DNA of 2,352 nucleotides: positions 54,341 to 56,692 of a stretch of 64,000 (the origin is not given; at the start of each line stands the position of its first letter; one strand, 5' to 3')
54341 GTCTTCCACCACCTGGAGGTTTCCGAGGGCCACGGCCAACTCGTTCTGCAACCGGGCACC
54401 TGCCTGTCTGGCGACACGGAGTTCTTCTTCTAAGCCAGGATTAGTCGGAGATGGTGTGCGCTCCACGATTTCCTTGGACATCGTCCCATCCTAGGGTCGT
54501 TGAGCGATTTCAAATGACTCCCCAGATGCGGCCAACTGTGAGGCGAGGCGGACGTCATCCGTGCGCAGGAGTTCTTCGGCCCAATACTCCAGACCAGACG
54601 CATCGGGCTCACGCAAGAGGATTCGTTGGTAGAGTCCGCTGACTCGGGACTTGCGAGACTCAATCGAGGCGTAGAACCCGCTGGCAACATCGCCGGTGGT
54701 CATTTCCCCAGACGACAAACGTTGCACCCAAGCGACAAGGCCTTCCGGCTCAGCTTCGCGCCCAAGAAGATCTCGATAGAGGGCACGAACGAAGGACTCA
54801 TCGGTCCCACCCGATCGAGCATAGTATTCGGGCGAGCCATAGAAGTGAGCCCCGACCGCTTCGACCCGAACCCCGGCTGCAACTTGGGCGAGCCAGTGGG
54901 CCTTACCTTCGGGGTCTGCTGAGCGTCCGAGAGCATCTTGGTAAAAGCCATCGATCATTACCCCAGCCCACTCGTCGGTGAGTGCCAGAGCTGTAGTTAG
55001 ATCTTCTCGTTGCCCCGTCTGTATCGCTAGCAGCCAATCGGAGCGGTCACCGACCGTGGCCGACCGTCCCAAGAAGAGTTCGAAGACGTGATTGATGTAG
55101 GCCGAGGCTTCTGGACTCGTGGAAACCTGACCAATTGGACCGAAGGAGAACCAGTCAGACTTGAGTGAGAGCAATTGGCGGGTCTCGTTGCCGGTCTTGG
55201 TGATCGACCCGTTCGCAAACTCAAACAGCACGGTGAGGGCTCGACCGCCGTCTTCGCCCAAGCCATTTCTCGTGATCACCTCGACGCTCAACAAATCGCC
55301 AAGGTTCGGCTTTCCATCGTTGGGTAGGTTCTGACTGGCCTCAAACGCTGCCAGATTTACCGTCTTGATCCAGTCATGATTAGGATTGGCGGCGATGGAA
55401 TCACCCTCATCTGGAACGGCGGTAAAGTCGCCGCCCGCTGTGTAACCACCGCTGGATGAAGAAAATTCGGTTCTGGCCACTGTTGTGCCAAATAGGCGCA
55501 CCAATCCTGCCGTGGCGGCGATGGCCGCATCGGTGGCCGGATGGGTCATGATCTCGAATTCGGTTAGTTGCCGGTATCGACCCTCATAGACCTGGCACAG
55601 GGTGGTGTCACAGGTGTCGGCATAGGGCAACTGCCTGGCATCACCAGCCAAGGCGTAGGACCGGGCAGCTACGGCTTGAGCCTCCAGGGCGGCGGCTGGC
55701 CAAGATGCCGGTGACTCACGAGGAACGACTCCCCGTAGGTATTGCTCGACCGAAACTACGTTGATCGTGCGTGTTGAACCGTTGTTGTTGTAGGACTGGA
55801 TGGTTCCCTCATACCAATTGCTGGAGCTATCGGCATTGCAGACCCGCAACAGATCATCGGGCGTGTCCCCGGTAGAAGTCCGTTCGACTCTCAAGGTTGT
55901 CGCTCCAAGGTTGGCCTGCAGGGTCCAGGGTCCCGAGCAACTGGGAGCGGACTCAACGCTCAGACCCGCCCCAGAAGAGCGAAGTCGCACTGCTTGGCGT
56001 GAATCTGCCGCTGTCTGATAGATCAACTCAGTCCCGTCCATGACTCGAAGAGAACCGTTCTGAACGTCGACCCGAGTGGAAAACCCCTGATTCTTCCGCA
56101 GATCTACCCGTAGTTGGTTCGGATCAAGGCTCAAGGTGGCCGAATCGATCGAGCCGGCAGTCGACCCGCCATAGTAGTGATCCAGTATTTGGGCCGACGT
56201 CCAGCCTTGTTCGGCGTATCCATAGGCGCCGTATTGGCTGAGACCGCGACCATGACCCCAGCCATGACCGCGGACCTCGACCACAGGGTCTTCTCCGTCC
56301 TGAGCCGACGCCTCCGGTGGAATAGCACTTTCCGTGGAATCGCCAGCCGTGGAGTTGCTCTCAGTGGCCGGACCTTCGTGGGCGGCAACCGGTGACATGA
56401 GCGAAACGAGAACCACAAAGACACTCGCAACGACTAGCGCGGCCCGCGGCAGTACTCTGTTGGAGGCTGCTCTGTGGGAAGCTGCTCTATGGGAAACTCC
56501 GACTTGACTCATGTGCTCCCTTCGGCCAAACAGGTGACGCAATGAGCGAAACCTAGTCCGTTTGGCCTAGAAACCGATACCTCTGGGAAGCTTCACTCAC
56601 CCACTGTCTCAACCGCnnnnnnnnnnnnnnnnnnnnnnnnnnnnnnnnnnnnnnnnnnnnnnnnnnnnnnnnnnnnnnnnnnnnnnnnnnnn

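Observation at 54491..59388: Amidase plus SpoIID-type enzyme pair sharing one C-terminal four-repeat module, co-directional with the glycan locus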

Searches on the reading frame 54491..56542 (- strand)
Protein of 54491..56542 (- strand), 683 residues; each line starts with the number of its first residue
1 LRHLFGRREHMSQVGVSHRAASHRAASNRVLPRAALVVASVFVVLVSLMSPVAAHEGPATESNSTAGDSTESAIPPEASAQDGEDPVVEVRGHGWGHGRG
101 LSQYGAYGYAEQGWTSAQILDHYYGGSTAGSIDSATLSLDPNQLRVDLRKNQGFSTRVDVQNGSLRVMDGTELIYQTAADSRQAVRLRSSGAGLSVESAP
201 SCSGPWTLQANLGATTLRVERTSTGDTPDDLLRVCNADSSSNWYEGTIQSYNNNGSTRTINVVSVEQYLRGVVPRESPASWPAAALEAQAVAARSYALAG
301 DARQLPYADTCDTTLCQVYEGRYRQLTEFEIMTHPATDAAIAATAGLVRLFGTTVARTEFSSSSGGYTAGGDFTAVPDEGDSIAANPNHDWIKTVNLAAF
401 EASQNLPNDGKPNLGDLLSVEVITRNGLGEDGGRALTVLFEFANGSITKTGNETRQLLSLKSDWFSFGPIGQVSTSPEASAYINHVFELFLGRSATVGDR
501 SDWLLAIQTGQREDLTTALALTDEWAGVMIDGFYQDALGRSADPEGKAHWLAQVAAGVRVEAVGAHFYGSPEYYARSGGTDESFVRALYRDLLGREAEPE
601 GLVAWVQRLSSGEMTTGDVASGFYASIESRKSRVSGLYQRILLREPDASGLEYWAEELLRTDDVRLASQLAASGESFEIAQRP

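Call 3: search_protein_families(library=pfam, proteins=[window:54491-56542:-], max_evalue=0.01)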
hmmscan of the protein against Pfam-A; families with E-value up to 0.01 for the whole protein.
window:54491-56542:- (683 aa): 2 families
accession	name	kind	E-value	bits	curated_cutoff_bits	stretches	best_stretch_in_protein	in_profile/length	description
PF13946.11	DUF4214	-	4.7e-30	103.9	23.2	3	566-630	3-69/72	Domain of unknown function (DUF4214)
PF08486.15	SpoIID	-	2.9e-24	86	23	1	254-348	2-94/97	Stage II sporulation protein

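Call 6: search_protein_families(library=ncbifam, proteins=[window:54491-56542:-], max_evalue=0.001)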
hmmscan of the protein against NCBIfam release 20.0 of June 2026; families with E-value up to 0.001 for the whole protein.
window:54491-56542:- (683 aa): 2 families
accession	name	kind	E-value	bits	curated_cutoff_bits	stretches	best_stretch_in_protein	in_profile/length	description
TIGR02669.1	SpoIID_LytB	domain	4.7e-44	151.3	83.3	2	259-370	2-106/270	SpoIID/LytB domain-containing protein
TIGR02870.1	spore_II_D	equivalog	2.4e-25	89.3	234.75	2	248-369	59-189/338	stage II sporulation protein D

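Call 9: find_encoding_contigs(protein=window:54491-56542:-, flank=10000, max_places=6)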
Protein window:54491-56542:- (683 aa): no gene with exactly this product is on record in the collection.

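Call 10: find_homologous_proteins(query=window:54491-56542:-)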
Query window:54491-56542:- (683 aa): 4817 proteins with E <= 0.001 among 8000 candidates; the best 120 are listed.
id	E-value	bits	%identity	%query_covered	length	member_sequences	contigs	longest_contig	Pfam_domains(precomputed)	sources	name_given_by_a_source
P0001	0.0e+0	1495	100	99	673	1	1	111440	PF08486.16,PF13946.12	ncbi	-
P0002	4.1e-255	866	65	87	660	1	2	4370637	PF08486.16,PF13946.12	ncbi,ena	-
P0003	2.5e-252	857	60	95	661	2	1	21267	PF08486.16,PF13946.12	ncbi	-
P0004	5.4e-244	830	61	93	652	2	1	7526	PF08486.16,PF13946.12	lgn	-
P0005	7.2e-238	810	61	89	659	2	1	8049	PF08486.16,PF13946.12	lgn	-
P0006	1.1e-228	779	61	87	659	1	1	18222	PF08486.16,PF13946.12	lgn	-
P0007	3.4e-227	774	51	86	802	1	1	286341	PF08486.16,PF13946.12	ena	-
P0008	3.8e-194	665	54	87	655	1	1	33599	PF08486.16,PF13946.12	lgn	-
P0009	5.6e-194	664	49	97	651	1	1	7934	PF08486.16,PF13946.12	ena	-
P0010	3.3e-190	652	52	88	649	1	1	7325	PF08486.16,PF13946.12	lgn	-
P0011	5.0e-189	648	51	89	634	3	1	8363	PF08486.16,PF13946.12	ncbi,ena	-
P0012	9.4e-189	647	52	88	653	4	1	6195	PF08486.16,PF13946.12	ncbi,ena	-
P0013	9.7e-186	637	52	89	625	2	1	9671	PF08486.16,PF13946.12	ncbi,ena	-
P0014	8.3e-185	634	51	87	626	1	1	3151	PF08486.16,PF13946.12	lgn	-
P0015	1.9e-182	626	51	89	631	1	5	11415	PF08486.16,PF13946.12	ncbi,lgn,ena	-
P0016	1.6e-180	620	51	89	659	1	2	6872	PF08486.16,PF13946.12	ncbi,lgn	-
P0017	3.6e-179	616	52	87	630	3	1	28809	PF08486.16,PF13946.12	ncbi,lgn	ncbi:MAG: SpoIID/LytB domain protein [Acidimicrobiales bacterium]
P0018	2.7e-178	613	51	89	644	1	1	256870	PF08486.16,PF13946.12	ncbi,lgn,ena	-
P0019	1.7e-177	610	52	89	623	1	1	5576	PF08486.16,PF13946.12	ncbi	-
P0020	1.5e-175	604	50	88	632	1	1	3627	PF08486.16,PF13946.12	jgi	jgi:SpoIID/LytB domain protein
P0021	4.6e-175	602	51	89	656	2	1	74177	PF08486.16,PF13946.12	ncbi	-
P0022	1.3e-173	597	48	94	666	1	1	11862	PF08486.16,PF13946.12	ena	-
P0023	3.9e-173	596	50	87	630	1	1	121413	PF08486.16,PF13946.12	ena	-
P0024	5.3e-171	589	49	88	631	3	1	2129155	PF08486.16,PF13946.12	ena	-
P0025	1.9e-170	587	46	95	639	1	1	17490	PF08486.16,PF13946.12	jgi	jgi:SpoIID/LytB domain protein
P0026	4.4e-170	586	51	89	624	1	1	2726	PF08486.16,PF13946.12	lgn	-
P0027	2.6e-169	583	51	88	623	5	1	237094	PF08486.16,PF13946.12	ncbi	-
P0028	5.1e-169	582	50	87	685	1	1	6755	PF08486.16,PF13946.12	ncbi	-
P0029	1.3e-168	581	50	89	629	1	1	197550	PF08486.16,PF13946.12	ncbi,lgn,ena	-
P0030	1.4e-168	581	50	88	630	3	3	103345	PF08486.16,PF13946.12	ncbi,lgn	ncbi:MAG: SpoIID/LytB domain-containing protein [Actinomycetota bacterium]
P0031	1.9e-168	580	50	84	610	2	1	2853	PF08486.16,PF13946.12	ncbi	-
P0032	2.6e-168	580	49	88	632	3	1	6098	PF08486.16,PF13946.12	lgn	-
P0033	3.6e-168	579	49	87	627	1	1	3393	PF08486.16,PF13946.12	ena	-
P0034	8.6e-168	578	50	85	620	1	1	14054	PF08486.16,PF13946.12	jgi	jgi:SpoIID/LytB domain protein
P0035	4.1e-167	576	50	89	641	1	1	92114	PF08486.16,PF13946.12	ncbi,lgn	ncbi:MAG: SpoIID/LytB domain-containing protein [Actinomycetota bacterium]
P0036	7.4e-167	575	50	87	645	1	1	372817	PF08486.16,PF13946.12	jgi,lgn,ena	-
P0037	1.3e-166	574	49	87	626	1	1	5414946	PF08486.16,PF13946.12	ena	-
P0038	1.3e-166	574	49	82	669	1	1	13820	PF08486.16,PF13946.12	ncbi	-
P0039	3.6e-166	573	49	87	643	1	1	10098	PF08486.16,PF13946.12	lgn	-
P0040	4.3e-166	572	50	89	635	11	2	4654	PF08486.16,PF13946.12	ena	-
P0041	1.7e-165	570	49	89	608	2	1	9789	PF08486.16,PF13946.12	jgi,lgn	-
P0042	1.7e-165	570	49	82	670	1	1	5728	PF08486.16,PF13946.12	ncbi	-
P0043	3.0e-165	570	49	88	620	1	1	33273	PF08486.16,PF13946.12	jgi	jgi:SpoIID/LytB domain protein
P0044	7.9e-165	568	49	89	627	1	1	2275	PF08486.16,PF13946.12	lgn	-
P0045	1.2e-164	568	49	84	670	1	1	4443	PF08486.16,PF13946.12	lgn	-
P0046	3.2e-164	566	50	88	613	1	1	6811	PF08486.16,PF13946.12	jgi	jgi:SpoIID/LytB domain protein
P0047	8.3e-164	565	50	89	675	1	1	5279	PF08486.16,PF13946.12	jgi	jgi:SpoIID/LytB domain protein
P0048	1.6e-163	564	49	89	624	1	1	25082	PF08486.16,PF13946.12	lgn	-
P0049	2.1e-163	563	47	95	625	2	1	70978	PF08486.16,PF13946.12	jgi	jgi:SpoIID/LytB domain protein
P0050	3.2e-163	563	49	89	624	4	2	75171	PF08486.16,PF13946.12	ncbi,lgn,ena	-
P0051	5.5e-163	562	49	87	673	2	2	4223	PF08486.16,PF13946.12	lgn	-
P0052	6.7e-163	562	49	87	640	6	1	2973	PF08486.16,PF13946.12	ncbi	-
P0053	6.7e-163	562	47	89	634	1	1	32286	PF08486.16,PF13946.12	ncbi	-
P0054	8.6e-163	561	50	84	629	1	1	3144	PF08486.16,PF13946.12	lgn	-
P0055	2.8e-162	560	48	88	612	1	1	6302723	PF08486.16,PF13946.12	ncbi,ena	-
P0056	1.5e-161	557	50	82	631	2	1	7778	PF08486.16,PF13946.12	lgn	-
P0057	1.5e-161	557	49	87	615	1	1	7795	PF08486.16,PF13946.12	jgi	jgi:SpoIID/LytB domain protein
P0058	2.5e-161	557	48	88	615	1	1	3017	PF08486.16,PF13946.12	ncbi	ncbi:MAG: SpoIID/LytB domain-containing protein [Acidimicrobiales bacterium]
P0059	4.1e-161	556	50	84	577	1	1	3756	PF08486.16,PF13946.12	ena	-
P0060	4.8e-161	556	48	88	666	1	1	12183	PF08486.16,PF13946.12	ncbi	-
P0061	5.9e-161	555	49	88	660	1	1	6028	PF08486.16,PF13946.12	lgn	-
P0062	6.3e-161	555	45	96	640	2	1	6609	PF08486.16,PF13946.12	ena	-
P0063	1.5e-160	554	49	87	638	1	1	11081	PF08486.16,PF13946.12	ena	-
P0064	2.3e-160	553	49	87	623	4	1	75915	PF08486.16,PF13946.12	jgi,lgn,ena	jgi:SpoIID/LytB domain protein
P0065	2.5e-159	550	47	89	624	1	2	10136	PF08486.16,PF13946.12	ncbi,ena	-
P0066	5.7e-159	549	48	88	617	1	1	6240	PF08486.16,PF13946.12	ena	-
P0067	9.3e-159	548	46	89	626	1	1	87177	PF08486.16,PF13946.12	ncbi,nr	ncbi:MAG: SpoIID/LytB domain-containing protein [Acidimicrobiales bacterium]|nr:SpoIID/LytB domain-c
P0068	2.5e-158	547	47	88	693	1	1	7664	PF08486.16,PF13946.12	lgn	-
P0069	1.4e-157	544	49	86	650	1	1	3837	PF08486.16,PF13946.12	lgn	-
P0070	2.1e-157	544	46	95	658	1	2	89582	PF08486.16,PF13946.12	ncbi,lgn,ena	-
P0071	1.1e-156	541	49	88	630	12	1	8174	PF08486.16,PF13946.12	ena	-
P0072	1.1e-156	541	47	86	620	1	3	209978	PF08486.16,PF13946.12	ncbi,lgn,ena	ncbi:MAG: SpoIID/LytB domain-containing protein [Acidimicrobiales bacterium]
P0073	8.7e-156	538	46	89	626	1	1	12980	PF08486.16,PF13946.12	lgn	-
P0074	2.2e-155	537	49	86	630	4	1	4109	PF08486.16,PF13946.12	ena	-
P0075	2.9e-155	537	45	99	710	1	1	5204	PF08486.16,PF13946.12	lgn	-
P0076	3.1e-155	536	47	89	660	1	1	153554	PF08486.16,PF13946.12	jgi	jgi:SpoIID/LytB domain protein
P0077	8.3e-155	535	49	87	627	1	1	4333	PF08486.16,PF13946.12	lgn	-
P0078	8.5e-155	535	47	88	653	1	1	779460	PF08486.16,PF13946.12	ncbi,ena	-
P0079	1.2e-154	535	47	88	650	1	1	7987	PF08486.16,PF13946.12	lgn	-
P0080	1.7e-154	534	48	86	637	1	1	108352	PF08486.16,PF13946.12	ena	-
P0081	2.3e-154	534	46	94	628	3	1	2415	PF08486.16,PF13946.12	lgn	-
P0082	4.0e-154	533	47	84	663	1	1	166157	PF08486.16,PF13946.12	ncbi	-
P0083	5.1e-154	532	47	87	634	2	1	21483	PF08486.16,PF13946.12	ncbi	ncbi:MAG: SpoIID/LytB domain-containing protein [Actinomycetota bacterium]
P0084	6.3e-154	532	49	86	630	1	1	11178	PF08486.16,PF13946.12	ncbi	-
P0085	9.6e-154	532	48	88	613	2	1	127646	PF08486.16,PF13946.12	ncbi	ncbi:MAG: SpoIID/LytB domain-containing protein [Actinomycetota bacterium]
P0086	2.3e-153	530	45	87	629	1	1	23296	PF08486.16,PF13946.12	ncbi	ncbi:MAG: SpoIID/LytB domain-containing protein [Acidimicrobiales bacterium]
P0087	3.7e-153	530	46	87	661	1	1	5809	PF08486.16,PF13946.12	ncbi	-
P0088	4.4e-153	529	46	94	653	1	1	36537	PF08486.16,PF13946.12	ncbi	-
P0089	4.7e-153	529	46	88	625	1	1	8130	PF08486.16,PF13946.12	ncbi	-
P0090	7.1e-153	529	46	87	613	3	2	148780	PF08486.16,PF13946.12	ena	-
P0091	7.8e-153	529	48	86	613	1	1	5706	PF08486.16,PF13946.12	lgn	-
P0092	1.3e-152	528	45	89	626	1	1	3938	PF08486.16,PF13946.12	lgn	-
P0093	1.3e-152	528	44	91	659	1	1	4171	PF08486.16,PF13946.12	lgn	-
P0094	1.4e-152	528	47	88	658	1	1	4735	PF08486.16,PF13946.12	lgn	-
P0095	1.6e-152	527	45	89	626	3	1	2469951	PF08486.16,PF13946.12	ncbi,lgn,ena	-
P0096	1.6e-152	527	47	89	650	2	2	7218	PF08486.16,PF13946.12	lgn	-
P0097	1.7e-152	527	46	88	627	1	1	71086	PF08486.16,PF13946.12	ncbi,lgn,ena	-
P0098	4.7e-152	526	46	88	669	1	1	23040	PF08486.16,PF13946.12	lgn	-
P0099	8.2e-152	525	44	95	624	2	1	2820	PF08486.16,PF13946.12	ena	-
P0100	9.3e-152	525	47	87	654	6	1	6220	PF08486.16,PF13946.12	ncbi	-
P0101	4.3e-151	523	45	89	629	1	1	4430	PF08486.16,PF13946.12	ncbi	-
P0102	5.6e-151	522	46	89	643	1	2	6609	PF08486.16,PF13946.12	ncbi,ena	-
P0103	6.5e-151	522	47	87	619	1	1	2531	PF08486.16,PF13946.12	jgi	jgi:peptidoglycan hydrolase-like amidase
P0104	7.1e-151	522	47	86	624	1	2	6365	PF08486.16,PF13946.12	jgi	-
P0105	1.1e-150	521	45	86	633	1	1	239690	PF08486.16,PF13946.12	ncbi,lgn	-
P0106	1.4e-150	521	46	89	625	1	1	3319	PF08486.16,PF13946.12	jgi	jgi:SpoIID/LytB domain protein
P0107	1.4e-150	521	47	89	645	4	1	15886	PF08486.16,PF13946.12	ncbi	-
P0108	1.9e-150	521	49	86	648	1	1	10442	PF08486.16,PF13946.12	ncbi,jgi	-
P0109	2.2e-150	520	47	88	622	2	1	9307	PF08486.16,PF13946.12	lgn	-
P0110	3.9e-150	520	46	89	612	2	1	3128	PF08486.16,PF13946.12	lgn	-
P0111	4.8e-150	519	45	87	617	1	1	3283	PF08486.16,PF13946.12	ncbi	-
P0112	5.5e-150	519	44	89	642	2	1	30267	PF08486.16,PF13946.12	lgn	-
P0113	7.0e-150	519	48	87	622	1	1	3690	PF08486.16,PF13946.12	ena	-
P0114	7.4e-150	519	46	94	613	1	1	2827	PF08486.16,PF13946.12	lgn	-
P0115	1.0e-149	518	45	87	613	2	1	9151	PF08486.16,PF13946.12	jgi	jgi:SpoIID/LytB domain protein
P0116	1.3e-149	518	47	88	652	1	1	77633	PF08486.16,PF13946.12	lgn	-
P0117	1.6e-149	518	47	86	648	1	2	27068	PF08486.16,PF13946.12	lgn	-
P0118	1.9e-149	517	44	87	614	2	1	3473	PF08486.16,PF13946.12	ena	-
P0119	3.2e-149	517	46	95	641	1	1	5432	PF08486.16,PF13946.12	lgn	-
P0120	6.0e-149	516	47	84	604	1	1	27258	PF08486.16,PF13946.12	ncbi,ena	-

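Call 11: find_encoding_contigs(protein=P0001, flank=10000, max_places=2)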
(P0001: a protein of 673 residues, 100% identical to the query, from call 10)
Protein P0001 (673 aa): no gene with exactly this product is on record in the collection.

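Call 12: find_encoding_contigs(protein=P0002, flank=10000, max_places=2)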
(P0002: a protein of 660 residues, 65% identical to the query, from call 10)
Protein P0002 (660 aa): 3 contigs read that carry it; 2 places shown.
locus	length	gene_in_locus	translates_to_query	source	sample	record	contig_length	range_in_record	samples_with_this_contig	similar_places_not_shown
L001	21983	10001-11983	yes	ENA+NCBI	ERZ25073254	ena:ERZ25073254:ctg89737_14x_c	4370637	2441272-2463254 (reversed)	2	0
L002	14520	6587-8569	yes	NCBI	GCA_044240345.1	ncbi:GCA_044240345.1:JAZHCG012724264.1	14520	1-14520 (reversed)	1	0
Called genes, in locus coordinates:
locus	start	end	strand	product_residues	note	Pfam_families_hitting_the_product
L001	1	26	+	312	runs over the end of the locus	PF21686:LigD_Prim-Pol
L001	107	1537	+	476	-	PF02789:Peptidase_M17_N, PF00883:Peptidase_M17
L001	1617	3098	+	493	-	PF13727:CoA_binding_3, PF02397:Bac_transf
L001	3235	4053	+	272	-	PF13946:DUF4214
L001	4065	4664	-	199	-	-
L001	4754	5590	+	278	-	PF00205:TPP_enzyme_M (faint), PF02146:SIR2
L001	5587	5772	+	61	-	-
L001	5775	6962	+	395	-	PF00581:Rhodanese, PF00899:ThiF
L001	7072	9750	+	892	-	PF01510:Amidase_2, PF13946:DUF4214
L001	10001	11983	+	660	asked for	PF08486:SpoIID, PF13946:DUF4214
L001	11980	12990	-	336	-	PF03308:MeaB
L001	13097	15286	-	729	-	PF01642:MM_CoA_mutase, PF02310:B12-binding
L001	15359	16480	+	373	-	PF13439:Glyco_transf_4, PF13579:Glyco_trans_4_4 (weak), PF20706:GT4-conflict, PF00534:Glycos_transf_1, PF13692:Glyco_trans_1_4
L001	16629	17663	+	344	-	PF13593:SBF_like, PF01758:SBF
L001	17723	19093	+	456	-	PF00890:FAD_binding_2 (weak), PF01134:GIDA (weak), PF07992:Pyr_redox_2, PF12831:FAD_oxidored (weak), PF13450:NAD_binding_8 (weak), PF13738:Pyr_redox_3, PF00070:Pyr_redox, PF02852:Pyr_redox_dim, +4 more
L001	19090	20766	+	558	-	PF00999:Na_H_Exchanger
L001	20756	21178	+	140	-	-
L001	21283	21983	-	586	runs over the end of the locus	PF00289:Biotin_carb_N, PF02786:CPSase_L_D2, PF07478:Dala_Dala_lig_C (faint), PF02785:Biotin_carb_C, PF00364:Biotin_lipoyl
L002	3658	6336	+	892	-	PF01510:Amidase_2, PF13946:DUF4214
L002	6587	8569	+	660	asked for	PF08486:SpoIID, PF13946:DUF4214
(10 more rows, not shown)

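Call 50: search_protein_families(library=pfam, proteins=[L067:4276-7530:+, L067:7537-8739:-, L067:8736-9641:-, L067:9650-11746:+, L067:11751-13601:-, L067:13274-15196:-, L067:2577-3458:+, L067:3543-4682:+, L067:1203-2564:+, L067:15805-17343:-], max_evalue=0.0001)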
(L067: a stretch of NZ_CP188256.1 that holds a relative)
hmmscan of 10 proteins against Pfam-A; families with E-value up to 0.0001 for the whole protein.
L067:4276-7530:+ (1084 aa): 2 families
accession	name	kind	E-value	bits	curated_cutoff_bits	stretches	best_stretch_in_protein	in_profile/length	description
PF13946.11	DUF4214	-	4.9e-26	91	23.2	2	878-927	20-70/72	Domain of unknown function (DUF4214)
PF01510.30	Amidase_2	-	1.5e-14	54.9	26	1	705-853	9-131/131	N-acetylmuramoyl-L-alanine amidase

L067:7537-8739:- (400 aa): 3 families
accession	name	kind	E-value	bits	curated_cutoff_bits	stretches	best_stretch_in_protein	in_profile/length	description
PF00005.33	ABC_tran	-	1.7e-22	80.9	25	1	44-175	1-135/137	ABC transporter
PF14524.12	Wzt_C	-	1.1e-20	74.5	30.4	1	268-390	10-140/143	Wzt C-terminal domain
PF13304.12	AAA_21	-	2.1e-05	25.2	27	0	58-80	3-25/304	AAA domain, putative AbiEii toxin, Type IV TA system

L067:8736-9641:- (301 aa): 1 family
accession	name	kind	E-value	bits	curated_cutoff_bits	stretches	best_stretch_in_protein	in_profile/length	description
PF01061.29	ABC2_membrane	-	6.4e-14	52.4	26.9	1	46-255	5-210/211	ABC-2 type transporter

L067:9650-11746:+ (698 aa): 3 families
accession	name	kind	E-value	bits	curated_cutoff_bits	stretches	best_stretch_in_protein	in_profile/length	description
PF13946.11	DUF4214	-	8.2e-28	96.7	23.2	2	493-541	21-70/72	Domain of unknown function (DUF4214)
PF08486.15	SpoIID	-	5.2e-20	72.3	23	1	274-370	5-94/97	Stage II sporulation protein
PF00427.26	PBS_linker_poly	-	1.4e-05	25.6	28.7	0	478-540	52-114/126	Phycobilisome Linker polypeptide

L067:11751-13601:- (616 aa): 3 families
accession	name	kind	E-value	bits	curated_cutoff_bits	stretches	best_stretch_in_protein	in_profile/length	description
PF00534.26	Glycos_transf_1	-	7.5e-25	87.9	26.4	1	430-586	15-171/172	Glycosyl transferases group 1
PF13692.12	Glyco_trans_1_4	-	1.4e-19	71.2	27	1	431-573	2-142/142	Glycosyl transferases group 1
PF20706.3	GT4-conflict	-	3.6e-08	33.2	26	1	429-597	196-383/385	Family 4 Glycosyltransferase in conflict systems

L067:13274-15196:- (640 aa): 3 families
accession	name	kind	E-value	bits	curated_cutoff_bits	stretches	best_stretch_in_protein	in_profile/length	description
PF00534.26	Glycos_transf_1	-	2.7e-18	66.5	26.4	1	455-611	10-166/172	Glycosyl transferases group 1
PF13692.12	Glyco_trans_1_4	-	4.6e-17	63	27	1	460-603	1-142/142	Glycosyl transferases group 1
PF20706.3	GT4-conflict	-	1.4e-06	28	26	1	433-569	169-312/385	Family 4 Glycosyltransferase in conflict systems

L067:2577-3458:+ (293 aa): 0 families

L067:3543-4682:+ (379 aa): 0 families

L067:1203-2564:+ (453 aa): 1 family
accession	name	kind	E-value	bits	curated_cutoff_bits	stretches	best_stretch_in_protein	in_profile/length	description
PF01266.30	DAO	-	4.1e-13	50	27.9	1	27-164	134-272/353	FAD dependent oxidoreductase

L067:15805-17343:- (512 aa): 4 families
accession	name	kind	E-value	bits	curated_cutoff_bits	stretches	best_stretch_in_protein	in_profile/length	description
PF00534.26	Glycos_transf_1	-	5.8e-28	98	26.4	1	320-478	13-171/172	Glycosyl transferases group 1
PF13692.12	Glyco_trans_1_4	-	1.4e-21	77.7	27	1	323-465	2-142/142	Glycosyl transferases group 1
PF20706.3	GT4-conflict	-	1.2e-08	34.8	26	1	315-431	190-312/385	Family 4 Glycosyltransferase in conflict systems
PF13524.12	Glyco_trans_1_2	-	4.3e-05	23.9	25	1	361-479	21-128/144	Glycosyl transferase-like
